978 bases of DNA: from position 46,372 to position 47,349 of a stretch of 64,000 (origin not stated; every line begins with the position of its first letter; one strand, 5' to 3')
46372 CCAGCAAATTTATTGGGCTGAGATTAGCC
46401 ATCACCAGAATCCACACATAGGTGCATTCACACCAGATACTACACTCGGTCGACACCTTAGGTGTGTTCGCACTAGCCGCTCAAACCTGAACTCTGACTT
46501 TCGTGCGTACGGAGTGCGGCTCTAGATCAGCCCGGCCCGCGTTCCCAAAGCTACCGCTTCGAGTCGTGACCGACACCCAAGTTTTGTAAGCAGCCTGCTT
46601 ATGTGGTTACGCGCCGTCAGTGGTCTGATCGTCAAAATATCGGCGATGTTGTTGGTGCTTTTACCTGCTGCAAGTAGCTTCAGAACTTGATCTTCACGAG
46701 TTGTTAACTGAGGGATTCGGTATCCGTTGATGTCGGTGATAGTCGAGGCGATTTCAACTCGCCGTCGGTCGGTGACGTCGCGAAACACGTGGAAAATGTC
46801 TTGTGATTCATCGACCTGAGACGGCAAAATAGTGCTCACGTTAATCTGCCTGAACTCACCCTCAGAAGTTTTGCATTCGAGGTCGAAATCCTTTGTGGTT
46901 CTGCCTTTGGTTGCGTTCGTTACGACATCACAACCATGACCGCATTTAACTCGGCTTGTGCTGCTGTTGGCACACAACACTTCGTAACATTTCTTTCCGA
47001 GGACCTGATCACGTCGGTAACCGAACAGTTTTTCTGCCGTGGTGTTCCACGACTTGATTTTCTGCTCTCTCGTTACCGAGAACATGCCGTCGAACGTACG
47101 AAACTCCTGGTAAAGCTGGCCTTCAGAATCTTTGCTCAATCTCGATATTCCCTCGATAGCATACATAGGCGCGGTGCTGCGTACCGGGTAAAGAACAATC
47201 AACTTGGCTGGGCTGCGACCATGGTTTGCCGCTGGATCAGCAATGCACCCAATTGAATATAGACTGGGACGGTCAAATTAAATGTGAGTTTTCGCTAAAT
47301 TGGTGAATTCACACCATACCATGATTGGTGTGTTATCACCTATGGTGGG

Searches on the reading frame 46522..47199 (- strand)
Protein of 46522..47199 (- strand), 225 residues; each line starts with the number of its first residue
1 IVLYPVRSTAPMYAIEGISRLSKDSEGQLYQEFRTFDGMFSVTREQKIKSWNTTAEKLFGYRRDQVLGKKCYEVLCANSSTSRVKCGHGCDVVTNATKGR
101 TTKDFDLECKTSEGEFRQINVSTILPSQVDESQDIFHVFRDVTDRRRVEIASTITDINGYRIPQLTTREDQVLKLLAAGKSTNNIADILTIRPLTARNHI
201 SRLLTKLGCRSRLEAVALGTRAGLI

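Call 58: search_protein_families(library=pfam, proteins=[window:46522-47199:-], max_evalue=0.00001)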
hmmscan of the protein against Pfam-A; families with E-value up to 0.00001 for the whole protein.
window:46522-47199:- (225 aa): 4 families
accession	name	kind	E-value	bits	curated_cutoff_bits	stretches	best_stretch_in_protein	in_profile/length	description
PF00196.25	GerE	-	1.3e-15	57.1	23.5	1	164-217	2-55/57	Bacterial regulatory proteins, luxR family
PF13426.13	PAS_9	-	2.1e-08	34.8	27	1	37-144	2-103/103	PAS domain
PF00989.32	PAS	-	8e-07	29.5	22.6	1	37-81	12-56/113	PAS fold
PF08448.16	PAS_4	-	2e-06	28.4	23.1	1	38-147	7-110/110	PAS fold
